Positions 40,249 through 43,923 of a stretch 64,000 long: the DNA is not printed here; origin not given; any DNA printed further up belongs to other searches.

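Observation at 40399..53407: Complete non-archaellum type IV pilus locus with a six-gene pilin-like operon ending in a giant 1124-aa subunit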

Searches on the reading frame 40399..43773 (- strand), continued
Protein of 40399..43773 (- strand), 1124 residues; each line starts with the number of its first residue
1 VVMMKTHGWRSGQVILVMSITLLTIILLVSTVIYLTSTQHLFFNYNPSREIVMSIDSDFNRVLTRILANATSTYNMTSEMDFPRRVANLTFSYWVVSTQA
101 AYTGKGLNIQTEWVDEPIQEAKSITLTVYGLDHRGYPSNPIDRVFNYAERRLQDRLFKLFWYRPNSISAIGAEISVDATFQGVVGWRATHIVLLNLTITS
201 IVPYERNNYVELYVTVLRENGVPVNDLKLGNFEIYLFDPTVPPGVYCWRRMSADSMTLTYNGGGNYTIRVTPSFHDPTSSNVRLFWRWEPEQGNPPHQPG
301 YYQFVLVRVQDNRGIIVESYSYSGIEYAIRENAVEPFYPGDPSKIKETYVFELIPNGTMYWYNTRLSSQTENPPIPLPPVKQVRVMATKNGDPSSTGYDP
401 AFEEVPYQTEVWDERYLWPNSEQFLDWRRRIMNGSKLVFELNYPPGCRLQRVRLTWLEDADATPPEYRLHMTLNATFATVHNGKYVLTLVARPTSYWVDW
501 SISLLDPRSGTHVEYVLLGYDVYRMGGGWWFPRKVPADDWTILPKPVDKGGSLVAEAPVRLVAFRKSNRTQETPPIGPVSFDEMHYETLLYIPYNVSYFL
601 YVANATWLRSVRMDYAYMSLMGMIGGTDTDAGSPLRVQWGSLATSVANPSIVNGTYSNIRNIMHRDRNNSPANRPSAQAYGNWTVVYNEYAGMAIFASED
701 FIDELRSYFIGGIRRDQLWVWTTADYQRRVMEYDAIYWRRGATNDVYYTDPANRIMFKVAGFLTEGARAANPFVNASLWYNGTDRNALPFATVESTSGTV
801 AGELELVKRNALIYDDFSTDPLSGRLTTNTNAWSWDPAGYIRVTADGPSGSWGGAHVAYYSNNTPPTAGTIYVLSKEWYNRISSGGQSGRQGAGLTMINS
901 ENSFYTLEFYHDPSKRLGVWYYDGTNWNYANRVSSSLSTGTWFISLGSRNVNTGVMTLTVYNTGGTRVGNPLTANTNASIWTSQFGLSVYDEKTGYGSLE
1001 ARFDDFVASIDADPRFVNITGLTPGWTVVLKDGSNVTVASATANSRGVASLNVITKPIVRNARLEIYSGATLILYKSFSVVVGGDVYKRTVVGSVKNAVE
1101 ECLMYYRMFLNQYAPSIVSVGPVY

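Call 71: search_protein_representatives(alignment_id=A1)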
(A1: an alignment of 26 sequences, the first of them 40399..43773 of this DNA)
Query: 26 sequences, 1082 profile positions. Proteins with E-value up to 0.001 (for the whole library): 509; up to 1e-10: 376; up to 1e-30: 79. The best 150 are listed.
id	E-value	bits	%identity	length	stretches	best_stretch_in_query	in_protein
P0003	0.0e+00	1682.8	-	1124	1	3-1082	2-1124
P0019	0.0e+00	1550.8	-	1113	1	3-1082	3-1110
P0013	0.0e+00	1528.0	-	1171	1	2-1082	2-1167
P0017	0.0e+00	1468.3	-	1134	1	5-1082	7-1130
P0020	0.0e+00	1188.0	-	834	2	4-781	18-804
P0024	3.5e-286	969.0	-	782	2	4-765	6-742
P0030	9.0e-270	914.7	-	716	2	5-750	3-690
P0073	2.1e-207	708.2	-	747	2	12-777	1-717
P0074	1.5e-201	688.8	-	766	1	4-765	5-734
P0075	5.3e-199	680.3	-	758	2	5-762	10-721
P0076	2.1e-198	678.4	-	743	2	16-766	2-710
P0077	3.4e-182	624.7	-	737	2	8-750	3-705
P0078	3.4e-175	601.5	-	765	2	7-764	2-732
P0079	3.1e-158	545.4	-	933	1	4-768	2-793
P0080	3.3e-157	542.0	-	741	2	4-765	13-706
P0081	7.3e-156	537.5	-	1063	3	200-748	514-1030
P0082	4.1e-150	518.5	-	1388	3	16-349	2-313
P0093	8.4e-82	292.3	-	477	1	781-1051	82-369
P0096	2.5e-77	277.4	-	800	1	9-703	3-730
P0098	5.5e-73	263.1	-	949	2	6-313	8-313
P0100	1.4e-72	261.7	-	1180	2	8-313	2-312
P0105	2.4e-70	254.4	-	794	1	13-751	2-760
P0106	5.1e-70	253.3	-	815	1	7-687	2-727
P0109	3.7e-65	237.2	-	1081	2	3-313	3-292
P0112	1.6e-54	202.0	-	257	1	843-1050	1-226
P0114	1.7e-52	195.2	-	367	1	822-1050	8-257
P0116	1.3e-48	182.4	-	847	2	8-513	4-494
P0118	4.3e-44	167.4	-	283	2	9-109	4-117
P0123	1.0e-41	159.5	-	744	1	7-757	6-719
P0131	1.7e-36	142.3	-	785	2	5-198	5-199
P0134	5.2e-35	137.3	-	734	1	779-1046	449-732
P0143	4.8e-31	124.2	-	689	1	4-504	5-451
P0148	4.6e-30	121.0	-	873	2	5-193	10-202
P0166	9.1e-27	110.1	-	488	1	774-1050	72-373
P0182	1.9e-23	99.1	-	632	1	2-316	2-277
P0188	8.0e-23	97.0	-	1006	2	5-110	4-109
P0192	1.8e-22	95.9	-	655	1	771-1050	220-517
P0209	1.1e-20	89.9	-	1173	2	2-113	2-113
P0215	3.4e-20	88.3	-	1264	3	326-436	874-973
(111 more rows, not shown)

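Call 72: list_cluster_members(proteins=[P0082, P0098, P0100, P0109, P0131, P0188, P0209, P0118, P0093, P0134])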
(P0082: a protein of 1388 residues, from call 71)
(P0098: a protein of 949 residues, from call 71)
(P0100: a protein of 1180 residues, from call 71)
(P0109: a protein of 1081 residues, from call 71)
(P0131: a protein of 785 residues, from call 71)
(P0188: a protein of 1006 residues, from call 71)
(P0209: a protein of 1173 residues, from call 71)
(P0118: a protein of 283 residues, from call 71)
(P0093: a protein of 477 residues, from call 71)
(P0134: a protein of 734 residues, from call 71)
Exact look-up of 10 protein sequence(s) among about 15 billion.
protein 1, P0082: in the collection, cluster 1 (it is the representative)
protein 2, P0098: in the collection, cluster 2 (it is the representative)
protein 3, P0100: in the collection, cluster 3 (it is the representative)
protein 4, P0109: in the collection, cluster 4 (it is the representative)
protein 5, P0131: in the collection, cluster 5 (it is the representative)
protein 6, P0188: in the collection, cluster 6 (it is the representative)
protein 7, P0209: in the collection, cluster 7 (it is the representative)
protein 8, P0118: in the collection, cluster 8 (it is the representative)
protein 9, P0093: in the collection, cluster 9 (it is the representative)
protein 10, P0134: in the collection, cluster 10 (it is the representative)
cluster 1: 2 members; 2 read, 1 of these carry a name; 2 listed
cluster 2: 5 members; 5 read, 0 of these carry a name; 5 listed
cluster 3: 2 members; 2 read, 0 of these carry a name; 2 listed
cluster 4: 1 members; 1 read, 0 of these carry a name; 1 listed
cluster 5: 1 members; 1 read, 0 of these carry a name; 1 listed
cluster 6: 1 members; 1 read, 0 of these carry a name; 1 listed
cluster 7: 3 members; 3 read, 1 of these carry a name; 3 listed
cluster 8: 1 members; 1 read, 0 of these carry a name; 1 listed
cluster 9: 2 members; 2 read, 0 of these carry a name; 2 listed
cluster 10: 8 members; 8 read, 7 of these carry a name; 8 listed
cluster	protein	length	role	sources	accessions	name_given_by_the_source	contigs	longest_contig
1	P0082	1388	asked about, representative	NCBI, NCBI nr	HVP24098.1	MAG TPA: hypothetical protein VMS77_09340 [Conexivisphaerales archaeon] | hypothetical protein [Conexivisphaerales archaeon]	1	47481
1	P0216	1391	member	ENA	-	-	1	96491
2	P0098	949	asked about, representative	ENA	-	-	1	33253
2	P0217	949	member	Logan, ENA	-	-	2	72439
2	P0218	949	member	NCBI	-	-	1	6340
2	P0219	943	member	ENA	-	-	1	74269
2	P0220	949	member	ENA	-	-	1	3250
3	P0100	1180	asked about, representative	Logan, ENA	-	-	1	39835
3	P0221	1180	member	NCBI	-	-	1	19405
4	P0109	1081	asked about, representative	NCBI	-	-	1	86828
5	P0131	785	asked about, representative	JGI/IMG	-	-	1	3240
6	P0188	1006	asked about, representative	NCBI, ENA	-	-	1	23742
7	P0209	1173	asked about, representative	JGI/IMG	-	-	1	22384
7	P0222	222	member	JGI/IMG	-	hypothetical protein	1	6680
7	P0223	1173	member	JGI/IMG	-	-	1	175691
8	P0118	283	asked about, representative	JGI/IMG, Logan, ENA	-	-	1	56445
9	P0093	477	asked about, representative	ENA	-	-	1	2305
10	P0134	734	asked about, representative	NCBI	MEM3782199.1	MAG: hypothetical protein QXX32_01500 [Thermofilum sp.]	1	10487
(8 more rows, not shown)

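Call 81: list_cluster_members(proteins=[P0079, P0081, P0096, P0105, P0106, P0116, P0123, P0143, P0182, P0215])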
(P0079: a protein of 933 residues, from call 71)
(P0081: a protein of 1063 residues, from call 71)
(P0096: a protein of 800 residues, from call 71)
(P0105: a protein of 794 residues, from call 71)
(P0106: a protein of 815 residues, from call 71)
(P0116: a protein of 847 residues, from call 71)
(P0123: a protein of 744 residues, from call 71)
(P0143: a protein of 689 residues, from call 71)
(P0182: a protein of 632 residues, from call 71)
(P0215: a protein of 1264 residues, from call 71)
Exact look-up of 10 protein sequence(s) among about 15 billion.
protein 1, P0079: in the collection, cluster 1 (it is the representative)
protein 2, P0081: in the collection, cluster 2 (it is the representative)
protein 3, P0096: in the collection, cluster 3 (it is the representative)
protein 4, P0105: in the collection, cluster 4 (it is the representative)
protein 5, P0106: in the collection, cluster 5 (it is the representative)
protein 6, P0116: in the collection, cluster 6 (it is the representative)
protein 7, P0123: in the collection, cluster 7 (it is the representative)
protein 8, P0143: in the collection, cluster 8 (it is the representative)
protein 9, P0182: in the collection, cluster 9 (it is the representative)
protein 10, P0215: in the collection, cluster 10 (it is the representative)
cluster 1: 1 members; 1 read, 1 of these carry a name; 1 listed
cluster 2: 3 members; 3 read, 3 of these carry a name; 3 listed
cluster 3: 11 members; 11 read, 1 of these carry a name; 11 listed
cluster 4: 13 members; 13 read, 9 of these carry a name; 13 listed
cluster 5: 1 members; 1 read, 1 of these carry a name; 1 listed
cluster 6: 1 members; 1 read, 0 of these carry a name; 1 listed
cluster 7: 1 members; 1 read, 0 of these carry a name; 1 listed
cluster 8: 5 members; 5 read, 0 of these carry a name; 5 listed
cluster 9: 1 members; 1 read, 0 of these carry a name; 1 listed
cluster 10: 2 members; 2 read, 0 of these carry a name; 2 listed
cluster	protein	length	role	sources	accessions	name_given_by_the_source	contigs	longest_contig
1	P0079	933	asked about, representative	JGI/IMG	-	hypothetical protein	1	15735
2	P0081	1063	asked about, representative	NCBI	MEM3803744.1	MAG: hypothetical protein QXX17_04970 [Conexivisphaerales archaeon]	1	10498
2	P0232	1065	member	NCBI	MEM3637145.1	MAG: hypothetical protein QXE12_00435 [Conexivisphaerales archaeon]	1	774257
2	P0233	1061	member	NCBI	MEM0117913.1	MAG: hypothetical protein QXV32_05660 [Conexivisphaerales archaeon]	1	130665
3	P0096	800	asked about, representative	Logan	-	-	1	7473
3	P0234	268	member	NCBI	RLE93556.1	MAG: hypothetical protein DRJ55_03555, partial [Thermoprotei archaeon]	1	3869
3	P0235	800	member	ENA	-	-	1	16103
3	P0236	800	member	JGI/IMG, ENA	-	-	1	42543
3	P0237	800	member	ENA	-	-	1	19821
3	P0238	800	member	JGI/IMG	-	-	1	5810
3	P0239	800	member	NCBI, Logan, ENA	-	-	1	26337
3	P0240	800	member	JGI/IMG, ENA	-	-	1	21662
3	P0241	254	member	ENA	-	-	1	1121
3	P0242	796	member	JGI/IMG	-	-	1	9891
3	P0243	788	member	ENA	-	-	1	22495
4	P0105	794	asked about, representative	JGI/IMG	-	hypothetical protein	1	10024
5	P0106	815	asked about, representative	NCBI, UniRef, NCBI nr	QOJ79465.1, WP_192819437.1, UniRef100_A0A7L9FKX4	hypothetical protein IG193_03115 [Infirmifilum lucidum] | Uncharacterized protein n=1 Tax=Infirmifilum lucidum TaxID=2776706 RepID=A0A7L9FKX4_9CREN | hypothetical protein [Infirmifilum lucidum]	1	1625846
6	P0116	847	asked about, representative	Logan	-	-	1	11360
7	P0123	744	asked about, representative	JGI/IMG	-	-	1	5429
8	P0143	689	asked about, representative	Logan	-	-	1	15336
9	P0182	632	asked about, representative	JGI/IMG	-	-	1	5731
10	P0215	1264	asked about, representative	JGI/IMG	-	-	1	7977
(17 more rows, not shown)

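Call 83: find_encoding_contigs(protein=P0106, flank=10000, max_places=2)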
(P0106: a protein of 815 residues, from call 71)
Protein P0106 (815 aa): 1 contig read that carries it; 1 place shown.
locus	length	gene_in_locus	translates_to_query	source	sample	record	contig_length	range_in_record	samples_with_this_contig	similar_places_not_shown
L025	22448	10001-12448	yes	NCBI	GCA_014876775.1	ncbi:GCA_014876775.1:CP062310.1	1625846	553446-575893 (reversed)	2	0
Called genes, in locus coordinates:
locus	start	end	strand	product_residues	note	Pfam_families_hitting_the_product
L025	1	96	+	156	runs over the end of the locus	PF01862:PvlArgDC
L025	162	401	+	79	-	PF01037:AsnC_trans_reg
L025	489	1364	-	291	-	PF01080:Presenilin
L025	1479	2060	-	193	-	PF12822:ECF_trnsprt (weak)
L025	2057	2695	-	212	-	PF02517:Rce1-like (weak)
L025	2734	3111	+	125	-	-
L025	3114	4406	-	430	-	PF00368:HMG-CoA_red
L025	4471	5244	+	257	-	PF00149:Metallophos (weak)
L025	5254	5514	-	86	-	PF01985:CRS1_YhbY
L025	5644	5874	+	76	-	PF21965:SAMP2, PF02597:ThiS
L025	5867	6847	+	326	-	PF22082:TtuA_LIM_N, PF01171:ATP_bind_3, PF03054:tRNA_Me_trans (weak), PF16503:zn-ribbon_14 (weak)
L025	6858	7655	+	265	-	-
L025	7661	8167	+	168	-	-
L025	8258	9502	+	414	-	-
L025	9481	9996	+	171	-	-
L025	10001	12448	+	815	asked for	-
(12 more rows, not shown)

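Call 89: find_encoding_contigs(protein=P0209, flank=10000, max_places=1)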
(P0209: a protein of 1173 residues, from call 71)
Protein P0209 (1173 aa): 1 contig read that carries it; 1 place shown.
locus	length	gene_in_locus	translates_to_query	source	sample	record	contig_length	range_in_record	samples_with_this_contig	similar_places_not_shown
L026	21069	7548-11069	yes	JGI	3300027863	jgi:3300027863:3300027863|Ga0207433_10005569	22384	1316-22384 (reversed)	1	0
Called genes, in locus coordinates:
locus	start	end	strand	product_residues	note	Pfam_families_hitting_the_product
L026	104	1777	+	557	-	PF00437:T2SSE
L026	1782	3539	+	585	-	PF00482:T2SSF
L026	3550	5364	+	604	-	-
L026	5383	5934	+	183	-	-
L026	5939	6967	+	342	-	-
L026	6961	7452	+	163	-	-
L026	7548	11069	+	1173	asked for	PF18998:Flg_new_2 (faint), PF22841:CATSPERE_NTD1 (faint)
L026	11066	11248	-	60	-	-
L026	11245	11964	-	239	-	PF04015:DUF362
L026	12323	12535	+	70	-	PF00584:SecE (weak)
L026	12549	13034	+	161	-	PF03439:Spt5-NGN, PF00467:KOW (weak)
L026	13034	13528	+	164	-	PF03946:Ribosomal_L11_N, PF00298:Ribosomal_L11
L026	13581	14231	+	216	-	PF00687:Ribosomal_L1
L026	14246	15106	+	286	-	PF00466:Ribosomal_L10, PF17777:RL10P_insert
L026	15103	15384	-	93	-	-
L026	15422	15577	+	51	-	-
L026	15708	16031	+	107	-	PF00428:Ribosomal_60s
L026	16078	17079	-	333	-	-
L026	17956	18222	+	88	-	PF01247:Ribosomal_L35Ae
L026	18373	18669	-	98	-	PF23477:zf_Tbcl_2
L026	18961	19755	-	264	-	PF02598:Methyltrn_RNA_3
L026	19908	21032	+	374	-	PF01380:SIS, PF10432:bact-PGI_C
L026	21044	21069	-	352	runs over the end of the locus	PF01658:Inos-1-P_synth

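Call 90: find_encoding_contigs(protein=P0148, flank=10000, max_places=1)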
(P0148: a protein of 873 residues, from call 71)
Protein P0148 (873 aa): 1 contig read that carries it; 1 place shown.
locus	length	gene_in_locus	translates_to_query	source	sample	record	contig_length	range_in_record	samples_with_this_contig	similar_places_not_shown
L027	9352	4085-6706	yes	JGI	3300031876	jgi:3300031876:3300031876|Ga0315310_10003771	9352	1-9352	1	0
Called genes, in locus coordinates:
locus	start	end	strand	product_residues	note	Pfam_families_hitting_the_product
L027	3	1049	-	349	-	?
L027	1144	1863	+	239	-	PF14196:ATC_hydrolase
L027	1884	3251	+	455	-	PF04734:Ceramidase_alk (faint)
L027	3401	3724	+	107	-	-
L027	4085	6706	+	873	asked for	PF24517:CBM96, PF00092:VWA (weak)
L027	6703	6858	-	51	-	-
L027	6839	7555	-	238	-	PF00881:Nitroreductase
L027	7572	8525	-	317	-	PF00294:PfkB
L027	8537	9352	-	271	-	?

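Call 91: find_encoding_contigs(protein=P0100, flank=10000, max_places=1)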
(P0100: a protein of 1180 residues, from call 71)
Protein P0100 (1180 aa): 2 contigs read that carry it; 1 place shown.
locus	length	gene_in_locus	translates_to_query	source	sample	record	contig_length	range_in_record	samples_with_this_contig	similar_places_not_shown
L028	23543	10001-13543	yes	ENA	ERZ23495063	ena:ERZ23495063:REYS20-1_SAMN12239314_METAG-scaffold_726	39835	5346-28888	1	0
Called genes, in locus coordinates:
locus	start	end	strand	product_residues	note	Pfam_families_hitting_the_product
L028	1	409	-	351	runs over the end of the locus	PF00478:IMPDH, PF03060:NMO (faint), PF00977:His_biosynth (faint), PF01070:FMN_dh (weak)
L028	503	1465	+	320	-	PF04014:MazE_antitoxin, PF01895:PhoU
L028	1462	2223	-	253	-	PF02535:Zip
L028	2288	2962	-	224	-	PF00156:Pribosyltran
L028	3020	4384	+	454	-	PF03600:CitMHS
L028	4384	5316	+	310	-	-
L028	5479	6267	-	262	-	PF04055:Radical_SAM, PF13353:Fer4_12 (weak)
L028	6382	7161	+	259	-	-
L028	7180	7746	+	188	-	-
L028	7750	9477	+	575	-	-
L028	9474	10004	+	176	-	-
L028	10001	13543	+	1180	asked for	-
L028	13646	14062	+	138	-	-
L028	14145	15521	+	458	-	-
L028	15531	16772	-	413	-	PF00266:Aminotran_5, PF00155:Aminotran_1_2, PF01041:DegT_DnrJ_EryC1 (weak), PF01053:Cys_Met_Meta_PP (weak)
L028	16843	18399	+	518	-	PF01409:tRNA-synt_2d, PF00152:tRNA-synt_2 (faint)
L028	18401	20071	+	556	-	PF03483:B3_4 (weak), PF03484:B5, PF17759:tRNA_synthFbeta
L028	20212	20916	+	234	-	PF00702:Hydrolase, PF13419:HAD_2, PF13242:Hydrolase_like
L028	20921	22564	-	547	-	PF00999:Na_H_Exchanger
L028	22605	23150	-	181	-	-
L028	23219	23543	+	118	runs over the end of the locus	-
